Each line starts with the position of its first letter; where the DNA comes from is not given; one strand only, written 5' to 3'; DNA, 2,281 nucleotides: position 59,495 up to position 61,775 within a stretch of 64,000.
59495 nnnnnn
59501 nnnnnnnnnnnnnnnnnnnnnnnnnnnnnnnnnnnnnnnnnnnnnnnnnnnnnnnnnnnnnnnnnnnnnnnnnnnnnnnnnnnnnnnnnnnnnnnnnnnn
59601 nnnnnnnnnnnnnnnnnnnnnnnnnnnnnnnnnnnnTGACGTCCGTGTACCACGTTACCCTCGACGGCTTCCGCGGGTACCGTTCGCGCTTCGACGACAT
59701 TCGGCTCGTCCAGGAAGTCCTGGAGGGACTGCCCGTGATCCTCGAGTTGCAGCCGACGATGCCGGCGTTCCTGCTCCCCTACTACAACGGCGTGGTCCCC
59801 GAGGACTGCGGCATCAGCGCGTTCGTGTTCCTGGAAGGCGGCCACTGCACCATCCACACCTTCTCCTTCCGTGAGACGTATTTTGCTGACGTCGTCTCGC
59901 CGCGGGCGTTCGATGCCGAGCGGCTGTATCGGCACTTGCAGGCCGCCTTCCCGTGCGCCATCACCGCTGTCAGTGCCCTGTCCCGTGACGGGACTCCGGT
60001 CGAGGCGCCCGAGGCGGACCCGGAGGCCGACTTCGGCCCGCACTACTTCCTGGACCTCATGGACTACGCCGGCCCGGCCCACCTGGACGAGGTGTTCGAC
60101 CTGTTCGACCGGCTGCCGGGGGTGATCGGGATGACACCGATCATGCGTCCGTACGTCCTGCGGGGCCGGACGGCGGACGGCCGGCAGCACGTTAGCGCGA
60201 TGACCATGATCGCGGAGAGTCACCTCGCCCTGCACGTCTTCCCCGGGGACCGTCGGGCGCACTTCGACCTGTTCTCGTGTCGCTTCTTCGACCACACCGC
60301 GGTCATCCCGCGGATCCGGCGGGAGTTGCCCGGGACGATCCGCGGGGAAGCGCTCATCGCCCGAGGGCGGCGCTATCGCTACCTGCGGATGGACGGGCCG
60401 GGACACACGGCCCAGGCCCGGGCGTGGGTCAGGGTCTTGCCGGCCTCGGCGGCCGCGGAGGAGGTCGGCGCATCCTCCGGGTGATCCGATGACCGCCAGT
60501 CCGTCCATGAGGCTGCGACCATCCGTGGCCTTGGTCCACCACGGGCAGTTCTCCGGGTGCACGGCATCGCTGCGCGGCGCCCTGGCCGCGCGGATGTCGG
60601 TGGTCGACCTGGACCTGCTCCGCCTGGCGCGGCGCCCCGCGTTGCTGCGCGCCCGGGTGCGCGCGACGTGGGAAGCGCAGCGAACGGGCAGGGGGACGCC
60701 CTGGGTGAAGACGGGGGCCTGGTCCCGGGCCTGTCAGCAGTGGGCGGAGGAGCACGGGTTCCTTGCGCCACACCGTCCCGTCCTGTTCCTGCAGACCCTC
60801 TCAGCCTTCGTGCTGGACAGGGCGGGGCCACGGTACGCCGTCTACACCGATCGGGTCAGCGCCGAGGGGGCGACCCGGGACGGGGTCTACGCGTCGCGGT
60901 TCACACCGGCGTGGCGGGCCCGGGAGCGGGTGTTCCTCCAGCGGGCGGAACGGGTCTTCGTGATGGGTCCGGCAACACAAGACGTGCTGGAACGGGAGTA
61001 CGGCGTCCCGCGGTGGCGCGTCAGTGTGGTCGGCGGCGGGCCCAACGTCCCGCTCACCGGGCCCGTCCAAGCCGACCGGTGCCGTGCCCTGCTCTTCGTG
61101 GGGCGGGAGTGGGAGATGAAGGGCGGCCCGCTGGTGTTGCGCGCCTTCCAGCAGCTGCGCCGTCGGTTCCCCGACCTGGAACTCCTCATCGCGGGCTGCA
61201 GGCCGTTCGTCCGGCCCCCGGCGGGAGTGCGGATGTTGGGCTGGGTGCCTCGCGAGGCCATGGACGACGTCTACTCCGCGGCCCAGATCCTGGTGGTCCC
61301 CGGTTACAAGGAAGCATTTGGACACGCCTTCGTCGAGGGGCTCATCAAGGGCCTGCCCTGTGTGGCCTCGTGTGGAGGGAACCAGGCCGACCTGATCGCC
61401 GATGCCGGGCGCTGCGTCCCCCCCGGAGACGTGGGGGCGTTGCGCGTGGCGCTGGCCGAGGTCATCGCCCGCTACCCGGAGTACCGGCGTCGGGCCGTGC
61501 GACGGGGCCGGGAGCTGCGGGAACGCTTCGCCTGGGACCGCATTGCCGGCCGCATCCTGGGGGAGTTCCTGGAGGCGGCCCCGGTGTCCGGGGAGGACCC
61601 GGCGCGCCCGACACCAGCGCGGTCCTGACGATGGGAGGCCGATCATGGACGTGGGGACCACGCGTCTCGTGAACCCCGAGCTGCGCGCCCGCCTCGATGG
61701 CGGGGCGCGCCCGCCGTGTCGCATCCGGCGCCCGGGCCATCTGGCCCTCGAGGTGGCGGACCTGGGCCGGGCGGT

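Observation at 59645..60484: Fused pseudo-dimeric AdoMetDC-fold pyruvoyl decarboxylase homolog inside a glycan locus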

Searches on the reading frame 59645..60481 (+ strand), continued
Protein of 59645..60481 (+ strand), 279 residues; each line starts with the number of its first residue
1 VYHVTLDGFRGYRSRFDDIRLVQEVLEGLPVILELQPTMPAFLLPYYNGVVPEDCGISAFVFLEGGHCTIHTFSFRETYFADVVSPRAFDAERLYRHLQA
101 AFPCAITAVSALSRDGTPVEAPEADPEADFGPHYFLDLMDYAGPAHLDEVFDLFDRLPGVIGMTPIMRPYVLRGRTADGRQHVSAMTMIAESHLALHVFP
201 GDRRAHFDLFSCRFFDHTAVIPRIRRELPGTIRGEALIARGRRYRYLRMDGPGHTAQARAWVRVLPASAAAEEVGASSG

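Call 81: find_homologous_proteins(query=P0025, max_evalue=1e-10)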
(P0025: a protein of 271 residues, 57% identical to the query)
Query P0025 (271 aa): 379 proteins with E <= 1e-10 among 819 candidates; the best 120 are listed.
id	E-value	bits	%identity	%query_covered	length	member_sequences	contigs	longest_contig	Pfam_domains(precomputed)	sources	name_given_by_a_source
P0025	1.1e-183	627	100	100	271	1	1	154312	PF02675.22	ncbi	ncbi:MAG: S-adenosylmethionine decarboxylase [Armatimonadota bacterium]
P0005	9.8e-125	433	71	98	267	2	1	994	PF02675.22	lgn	-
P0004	2.6e-112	393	66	98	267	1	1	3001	PF02675.22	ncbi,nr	ncbi:MAG: S-adenosylmethionine decarboxylase [Deinococcus sp.]|nr:S-adenosylmethionine decarboxylase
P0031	4.6e-111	388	64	99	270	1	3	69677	PF02675.22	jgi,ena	-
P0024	5.0e-111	388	63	98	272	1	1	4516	PF02675.22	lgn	-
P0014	6.2e-110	385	63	98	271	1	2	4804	PF02675.22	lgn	-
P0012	2.2e-109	383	62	98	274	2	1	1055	PF02675.22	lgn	-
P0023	8.3e-108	378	62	98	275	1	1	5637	PF02675.22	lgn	-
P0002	2.3e-106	373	60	98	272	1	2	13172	PF02675.22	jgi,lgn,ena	-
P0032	4.0e-106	372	61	98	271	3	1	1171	PF02675.22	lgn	-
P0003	4.7e-106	372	62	98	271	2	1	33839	PF02675.22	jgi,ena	-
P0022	4.6e-105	369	63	98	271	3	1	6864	PF02675.22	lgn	-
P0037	5.8e-104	365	60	98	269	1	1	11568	PF02675.22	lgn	-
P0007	2.3e-103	363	60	98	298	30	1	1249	PF02675.22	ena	-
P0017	4.0e-103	362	60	98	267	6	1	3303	PF02675.22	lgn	-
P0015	1.5e-102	361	58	98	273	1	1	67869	PF02675.22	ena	-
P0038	1.3e-101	357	59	97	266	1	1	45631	PF02675.22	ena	-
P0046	1.1e-100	354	57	98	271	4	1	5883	PF02675.22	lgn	-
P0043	3.0e-100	353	57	98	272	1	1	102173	PF02675.22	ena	-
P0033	4.5e-100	352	59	98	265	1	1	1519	PF02675.22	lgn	-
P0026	4.8e-100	352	58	98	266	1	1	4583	PF02675.22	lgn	-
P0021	8.6e-100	352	60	97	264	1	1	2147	PF02675.22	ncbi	-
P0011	1.3e-99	351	59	97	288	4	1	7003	PF02675.22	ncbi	-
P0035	1.6e-99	351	58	98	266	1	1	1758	PF02675.22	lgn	-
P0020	1.3e-98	348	57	97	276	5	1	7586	PF02675.22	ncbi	-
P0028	1.8e-98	347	58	97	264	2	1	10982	PF02675.22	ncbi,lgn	-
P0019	2.1e-98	347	59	97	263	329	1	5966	PF02675.22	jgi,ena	-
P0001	2.8e-98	347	57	99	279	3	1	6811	PF02675.22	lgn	-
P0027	3.4e-98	346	56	99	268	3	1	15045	PF02675.22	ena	-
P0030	5.6e-98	346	58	98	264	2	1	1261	PF02675.22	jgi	jgi:S-adenosylmethionine/arginine decarboxylase-like enzyme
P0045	7.9e-98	345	58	98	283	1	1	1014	PF02675.22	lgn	-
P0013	1.1e-97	345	57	97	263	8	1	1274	PF02675.22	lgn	-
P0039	1.7e-97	344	57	97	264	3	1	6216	PF02675.22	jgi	jgi:S-adenosylmethionine/arginine decarboxylase-like enzyme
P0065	3.0e-97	343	59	97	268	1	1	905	PF02675.22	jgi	jgi:S-adenosylmethionine/arginine decarboxylase-like enzyme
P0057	3.9e-97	343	57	98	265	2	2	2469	PF02675.22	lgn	-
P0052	4.4e-97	343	58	99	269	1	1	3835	PF02675.22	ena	-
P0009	9.7e-97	341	58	97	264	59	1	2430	PF02675.22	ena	-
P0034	1.7e-96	341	58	98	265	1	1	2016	PF02675.22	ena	-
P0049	1.8e-96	341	56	97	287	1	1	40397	PF02675.22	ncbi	-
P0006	4.6e-96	339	58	97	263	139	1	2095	PF02675.22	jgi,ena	-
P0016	6.8e-96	339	56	98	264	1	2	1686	PF02675.22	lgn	-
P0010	1.5e-95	338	56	97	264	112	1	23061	PF02675.22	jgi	-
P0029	4.2e-95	336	56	98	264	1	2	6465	PF02675.22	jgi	jgi:S-adenosylmethionine/arginine decarboxylase-like enzyme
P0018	4.6e-95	336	58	97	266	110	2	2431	PF02675.22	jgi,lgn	jgi:S-adenosylmethionine/arginine decarboxylase-like enzyme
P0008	2.4e-94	334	56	97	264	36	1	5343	PF02675.22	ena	-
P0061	3.7e-94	333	53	98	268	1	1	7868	PF02675.22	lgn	-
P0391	5.9e-94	332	57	99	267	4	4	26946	PF02675.22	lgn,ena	-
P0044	6.4e-94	332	56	98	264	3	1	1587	PF02675.22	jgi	jgi:S-adenosylmethionine/arginine decarboxylase-like enzyme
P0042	1.4e-93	331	55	98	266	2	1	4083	PF02675.22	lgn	-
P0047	2.2e-93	330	55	98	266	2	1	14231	PF02675.22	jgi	jgi:S-adenosylmethionine/arginine decarboxylase-like enzyme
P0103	2.6e-93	330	57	99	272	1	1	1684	PF02675.22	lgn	-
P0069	3.6e-93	330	56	99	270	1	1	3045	PF02675.22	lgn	-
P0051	3.7e-93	330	54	99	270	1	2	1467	PF02675.22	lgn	-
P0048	5.5e-92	326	54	98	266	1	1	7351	PF02675.22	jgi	jgi:S-adenosylmethionine/arginine decarboxylase-like enzyme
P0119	1.5e-91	324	57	99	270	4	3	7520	PF02675.22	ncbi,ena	-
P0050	2.7e-91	324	55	98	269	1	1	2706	PF02675.22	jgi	-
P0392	3.2e-91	323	57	98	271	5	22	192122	PF02675.22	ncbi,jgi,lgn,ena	ncbi:MAG: S-adenosylmethionine decarboxylase [Myxococcota bacterium]|jgi:S-adenosylmethionine/argini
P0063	5.0e-91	323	55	98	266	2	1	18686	PF02675.22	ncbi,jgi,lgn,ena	-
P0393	5.6e-91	323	54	98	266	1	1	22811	PF02675.22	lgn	-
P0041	7.6e-91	322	54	97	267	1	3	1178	PF02675.22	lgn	-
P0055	1.0e-90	322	54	98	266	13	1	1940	PF02675.22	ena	-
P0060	1.3e-90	321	54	99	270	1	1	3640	PF02675.22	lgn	-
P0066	2.1e-90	321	54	97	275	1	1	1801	PF02675.22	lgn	-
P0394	5.6e-90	319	56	99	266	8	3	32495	PF02675.22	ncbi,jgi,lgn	jgi:S-adenosylmethionine/arginine decarboxylase-like enzyme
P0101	5.6e-90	319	58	97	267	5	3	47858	PF02675.22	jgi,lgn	-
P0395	7.8e-90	319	53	99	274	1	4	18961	PF02675.22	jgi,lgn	-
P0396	8.3e-90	319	56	99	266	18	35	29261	PF02675.22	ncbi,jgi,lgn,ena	jgi:S-adenosylmethionine/arginine decarboxylase-like enzyme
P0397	9.7e-90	319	56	98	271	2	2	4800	PF02675.22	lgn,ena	-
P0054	9.9e-90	319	55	97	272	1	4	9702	PF02675.22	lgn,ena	-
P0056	1.5e-89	318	53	98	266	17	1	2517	PF02675.22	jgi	jgi:S-adenosylmethionine/arginine decarboxylase-like enzyme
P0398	1.9e-89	318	55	99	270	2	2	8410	PF02675.22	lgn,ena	-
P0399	2.0e-89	318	56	98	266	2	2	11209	PF02675.22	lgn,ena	-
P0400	2.2e-89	317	56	98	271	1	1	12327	PF02675.22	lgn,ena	-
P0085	5.5e-89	316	53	97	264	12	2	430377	PF02675.22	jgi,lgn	jgi:S-adenosylmethionine/arginine decarboxylase-like enzyme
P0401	8.1e-89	316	56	99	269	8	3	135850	PF02675.22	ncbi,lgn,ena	-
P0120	1.0e-88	315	53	97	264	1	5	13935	PF02675.22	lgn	-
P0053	1.2e-88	315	52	97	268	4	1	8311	PF02675.22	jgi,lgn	jgi:S-adenosylmethionine/arginine decarboxylase-like enzyme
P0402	1.2e-88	315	55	98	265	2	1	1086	PF02675.22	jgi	jgi:S-adenosylmethionine/arginine decarboxylase-like enzyme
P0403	1.3e-88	315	55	98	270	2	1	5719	PF02675.22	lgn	-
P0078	1.4e-88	315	60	85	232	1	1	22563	PF02675.22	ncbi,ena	-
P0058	1.5e-88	315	54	99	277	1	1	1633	PF02675.22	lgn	-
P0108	1.6e-88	315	56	98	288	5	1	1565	PF02675.22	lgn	-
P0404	1.8e-88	314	56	98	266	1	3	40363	PF02675.22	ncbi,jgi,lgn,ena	-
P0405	2.5e-88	314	56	97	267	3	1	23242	PF02675.22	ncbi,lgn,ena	-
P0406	3.4e-88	313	55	98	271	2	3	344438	PF02675.22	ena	-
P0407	3.9e-88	313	56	99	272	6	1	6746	PF02675.22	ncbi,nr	ncbi:MAG: S-adenosylmethionine decarboxylase [Deltaproteobacteria bacterium]|nr:S-adenosylmethionine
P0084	4.3e-88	313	53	98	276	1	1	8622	PF02675.22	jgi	-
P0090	5.2e-88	313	55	99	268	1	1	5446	PF02675.22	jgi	-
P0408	5.4e-88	313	53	96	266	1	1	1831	PF02675.22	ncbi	-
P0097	7.4e-88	312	53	97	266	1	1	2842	PF02675.22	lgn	-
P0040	1.0e-87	312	52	98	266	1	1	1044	PF02675.22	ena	-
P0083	1.1e-87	312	54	97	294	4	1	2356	PF02675.22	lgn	-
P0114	1.3e-87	312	55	98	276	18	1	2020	PF02675.22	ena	-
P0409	1.5e-87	311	53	96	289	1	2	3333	PF02675.22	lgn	-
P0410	1.8e-87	311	52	97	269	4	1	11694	PF02675.22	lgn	-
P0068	1.9e-87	311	51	97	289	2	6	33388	PF02675.22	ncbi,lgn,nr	ncbi:MAG: S-adenosylmethionine decarboxylase [Polyangiaceae bacterium]|nr:S-adenosylmethionine decar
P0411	2.2e-87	311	55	99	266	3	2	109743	PF02675.22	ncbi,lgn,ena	-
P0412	2.5e-87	311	52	98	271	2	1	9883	PF02675.22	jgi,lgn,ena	-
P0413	3.0e-87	310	55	98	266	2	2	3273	PF02675.22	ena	-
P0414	3.1e-87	310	52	97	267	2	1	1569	PF02675.22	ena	-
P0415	4.5e-87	310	54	98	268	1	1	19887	PF02675.22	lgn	-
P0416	4.9e-87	310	55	98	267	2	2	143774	PF02675.22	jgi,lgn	jgi:S-adenosylmethionine/arginine decarboxylase-like enzyme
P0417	6.6e-87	309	54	99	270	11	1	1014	PF02675.22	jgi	-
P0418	7.1e-87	309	55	99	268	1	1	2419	PF02675.22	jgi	-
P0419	1.3e-86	308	54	98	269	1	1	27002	PF02675.22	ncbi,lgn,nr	ncbi:MAG: S-adenosylmethionine decarboxylase [Firmicutes bacterium]|nr:S-adenosylmethionine decarbox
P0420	1.7e-86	308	52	98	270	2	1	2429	PF02675.22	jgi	jgi:S-adenosylmethionine/arginine decarboxylase-like enzyme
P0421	2.1e-86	308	53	99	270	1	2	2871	PF02675.22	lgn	-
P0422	2.4e-86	307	52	96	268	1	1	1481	PF02675.22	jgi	jgi:S-adenosylmethionine/arginine decarboxylase-like enzyme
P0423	3.0e-86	307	55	99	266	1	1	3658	PF02675.22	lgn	-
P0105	3.3e-86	307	52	97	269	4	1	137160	PF02675.22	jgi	jgi:S-adenosylmethionine/arginine decarboxylase-like enzyme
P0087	3.7e-86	307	53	98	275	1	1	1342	PF02675.22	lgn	-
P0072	4.4e-86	307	53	95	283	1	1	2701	PF02675.22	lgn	-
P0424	4.5e-86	307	54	98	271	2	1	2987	PF02675.22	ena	-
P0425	4.7e-86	306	54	98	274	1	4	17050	PF02675.22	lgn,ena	-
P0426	5.7e-86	306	52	99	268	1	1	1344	PF02675.22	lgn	-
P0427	6.2e-86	306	53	97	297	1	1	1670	PF02675.22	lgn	-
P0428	1.2e-85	305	52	97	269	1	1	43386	PF02675.22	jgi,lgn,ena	-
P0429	1.2e-85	305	53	98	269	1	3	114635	PF02675.22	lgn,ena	-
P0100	1.5e-85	305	55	98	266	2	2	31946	PF02675.22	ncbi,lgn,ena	-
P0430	1.5e-85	305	51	97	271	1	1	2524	PF02675.22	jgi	jgi:S-adenosylmethionine/arginine decarboxylase-like enzyme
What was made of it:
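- On SpeDA (SpeD-derived arginine decarboxylase): No Capsulimonas protein appears among the best 120 relatives of the Armatimonadota member (call 81).
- Tried and rejected: It is not among the best 120 relatives of the Armatimonadota member (call 81), which is not conclusive.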

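Call 85: find_encoding_contigs(protein=P0071, flank=7000, max_places=1)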
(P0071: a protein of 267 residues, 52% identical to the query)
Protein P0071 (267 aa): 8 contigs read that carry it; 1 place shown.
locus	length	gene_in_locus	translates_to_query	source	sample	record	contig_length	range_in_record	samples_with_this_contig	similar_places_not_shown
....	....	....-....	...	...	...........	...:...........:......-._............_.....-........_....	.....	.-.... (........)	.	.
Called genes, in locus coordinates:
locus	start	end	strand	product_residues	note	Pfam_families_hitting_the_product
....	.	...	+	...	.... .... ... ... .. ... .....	-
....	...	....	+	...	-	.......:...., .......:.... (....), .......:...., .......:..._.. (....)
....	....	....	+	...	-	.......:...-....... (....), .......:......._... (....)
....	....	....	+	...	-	-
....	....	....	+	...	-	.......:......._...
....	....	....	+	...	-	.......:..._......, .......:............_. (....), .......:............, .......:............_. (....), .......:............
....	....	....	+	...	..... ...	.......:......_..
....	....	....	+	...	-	-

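Call 86: find_encoding_contigs(protein=P0086, flank=7000, max_places=1)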
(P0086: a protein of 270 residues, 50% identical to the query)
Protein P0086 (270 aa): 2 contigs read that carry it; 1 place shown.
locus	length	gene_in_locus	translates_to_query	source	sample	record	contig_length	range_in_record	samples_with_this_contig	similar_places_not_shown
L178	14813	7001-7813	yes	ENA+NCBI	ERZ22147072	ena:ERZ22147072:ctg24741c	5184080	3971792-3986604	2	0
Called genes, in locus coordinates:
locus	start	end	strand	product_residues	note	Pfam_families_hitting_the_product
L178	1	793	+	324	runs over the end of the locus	PF01745:IPT (weak), PF01715:IPPT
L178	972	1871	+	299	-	-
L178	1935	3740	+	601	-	-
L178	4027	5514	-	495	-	PF00989:PAS (weak), PF08448:PAS_4, PF13426:PAS_9, PF00015:MCPsignal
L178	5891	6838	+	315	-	PF01180:DHO_dh, PF03060:NMO (faint), PF01207:Dus (weak)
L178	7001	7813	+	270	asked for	PF02675:AdoMet_dc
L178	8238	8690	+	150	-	PF01814:Hemerythrin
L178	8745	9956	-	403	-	PF00155:Aminotran_1_2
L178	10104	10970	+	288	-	-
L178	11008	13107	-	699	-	PF22352:K319L-like_PKD (faint)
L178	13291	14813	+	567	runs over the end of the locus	-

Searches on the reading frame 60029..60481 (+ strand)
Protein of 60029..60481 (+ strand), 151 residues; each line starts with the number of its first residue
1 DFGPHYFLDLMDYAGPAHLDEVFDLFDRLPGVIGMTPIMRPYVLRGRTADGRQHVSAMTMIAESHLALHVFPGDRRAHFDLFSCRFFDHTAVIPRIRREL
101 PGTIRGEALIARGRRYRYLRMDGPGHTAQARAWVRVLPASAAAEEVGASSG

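Call 6: search_protein_families(library=pfam, proteins=[window:60029-60481:+], max_evalue=10)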
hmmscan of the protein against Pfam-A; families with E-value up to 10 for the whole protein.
seq(151 aa): 2 families
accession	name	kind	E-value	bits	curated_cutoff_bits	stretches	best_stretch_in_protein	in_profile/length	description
PF02675.21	AdoMet_dc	-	2.4e-09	37.9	25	1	24-100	22-94/107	S-adenosylmethionine decarboxylase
PF07721.20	TPR_4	-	0.6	11.3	27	0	125-135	15-25/26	Tetratricopeptide repeat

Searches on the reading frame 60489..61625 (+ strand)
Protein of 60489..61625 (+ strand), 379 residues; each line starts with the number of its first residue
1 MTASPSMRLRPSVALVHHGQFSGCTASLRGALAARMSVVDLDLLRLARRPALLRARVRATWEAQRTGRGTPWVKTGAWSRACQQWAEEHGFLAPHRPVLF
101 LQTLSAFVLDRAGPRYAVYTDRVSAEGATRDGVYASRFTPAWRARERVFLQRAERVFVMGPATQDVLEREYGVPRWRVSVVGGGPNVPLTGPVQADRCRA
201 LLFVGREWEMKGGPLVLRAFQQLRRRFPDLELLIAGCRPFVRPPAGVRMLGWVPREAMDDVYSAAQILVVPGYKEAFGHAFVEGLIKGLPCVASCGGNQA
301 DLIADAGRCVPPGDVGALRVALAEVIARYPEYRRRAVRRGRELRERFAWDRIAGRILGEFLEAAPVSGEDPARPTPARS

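Call 3: search_protein_families(library=pfam, proteins=[window:60489-61625:+], max_evalue=0.1)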
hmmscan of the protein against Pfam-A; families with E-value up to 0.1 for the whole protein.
window:60489-61625:+ (379 aa): 4 families
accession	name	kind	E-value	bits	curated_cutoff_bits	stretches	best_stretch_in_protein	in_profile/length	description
PF00534.26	Glycos_transf_1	-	3.5e-19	69.4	26.4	1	201-342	18-171/172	Glycosyl transferases group 1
PF13692.12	Glyco_trans_1_4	-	1.3e-17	64.8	27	1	200-326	3-140/142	Glycosyl transferases group 1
PF20706.3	GT4-conflict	-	1.1e-09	38.3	26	1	144-354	138-383/385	Family 4 Glycosyltransferase in conflict systems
PF13439.12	Glyco_transf_4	-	1.6e-05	25.5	28.5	1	130-184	111-165/170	Glycosyltransferase Family 4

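Call 4: search_protein_families(library=ncbifam, proteins=[window:60489-61625:+], max_evalue=0.1)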
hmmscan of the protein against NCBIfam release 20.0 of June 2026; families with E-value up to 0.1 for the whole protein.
window:60489-61625:+ (379 aa): 19 families
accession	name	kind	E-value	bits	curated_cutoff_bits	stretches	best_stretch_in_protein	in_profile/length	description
TIGR04047.1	MSMEG_0565_glyc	hypoth_equivalog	1.7e-13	50.5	259.85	2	244-357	256-368/373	MSMEG_0565 family glycosyltransferase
NF053787.1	GlcN_PG_synth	equivalog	3.6e-12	45.8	480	1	196-360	195-356/361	N-acetylglucosaminyl phosphatidylglycerol synthase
TIGR03449.1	mycothiol_MshA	equivalog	9.6e-12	44.5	462.5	1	247-360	286-400/406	D-inositol-3-phosphate glycosyltransferase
TIGR04157.1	glyco_rSAM_CFB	subfamily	6.8e-11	41.8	400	1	200-305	229-341/406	TIGR04157 family glycosyltransferase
NF041876.1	EPS_EpsE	equivalog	1.4e-10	41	400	1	247-349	278-382/389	exopolysaccharide biosynthesis GT4 family glycosyltransferase EpsE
TIGR03088.1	stp2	hypoth_equivalog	1.2e-09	37.7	409.05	1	193-348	189-358/374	TIGR03088 family PEP-CTERM/XrtA system glycosyltransferase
NF038295.1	EPS_HpsP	equivalog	7.3e-09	35.1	550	1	249-358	272-382/388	hormogonium polysaccharide biosynthesis glycosyltransferase HpsP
NF038298.1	EPS_HpsO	equivalog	5.5e-06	25.4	575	1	268-340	292-363/388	hormogonium polysaccharide biosynthesis glycosyltransferase HpsO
TIGR02149.1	glgA_Coryne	subfamily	9.7e-06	24.9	302.4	1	253-356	272-383/391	glycogen synthase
TIGR03999.1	thiol_BshA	equivalog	0.00048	19.1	273.7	1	247-322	257-332/375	N-acetyl-alpha-D-glucosaminyl L-malate synthase BshA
NF012028.0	PRK15484.1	subfamily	0.00068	18.8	618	1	248-305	260-318/380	lipopolysaccharide N-acetylglucosaminyltransferase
TIGR02470.1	sucr_synth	equivalog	0.0033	15.6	810.4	1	267-351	646-736/784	sucrose synthase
TIGR04063.1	stp3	hypoth_equivalog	0.0058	15.5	442.05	1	198-346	213-378/397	TIGR04063 family PEP-CTERM/XrtA system glycosyltransferase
TIGR02472.1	sucr_P_syn_N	equivalog_domain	0.0073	15.2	576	1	266-351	342-429/439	sucrose-phosphate synthase, putative, glycosyltransferase domain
NF038229.1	Glyco4_Geo_Pelo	equivalog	0.02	13.9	400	1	245-304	218-277/338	GPMC system family 4 glycosyltransferase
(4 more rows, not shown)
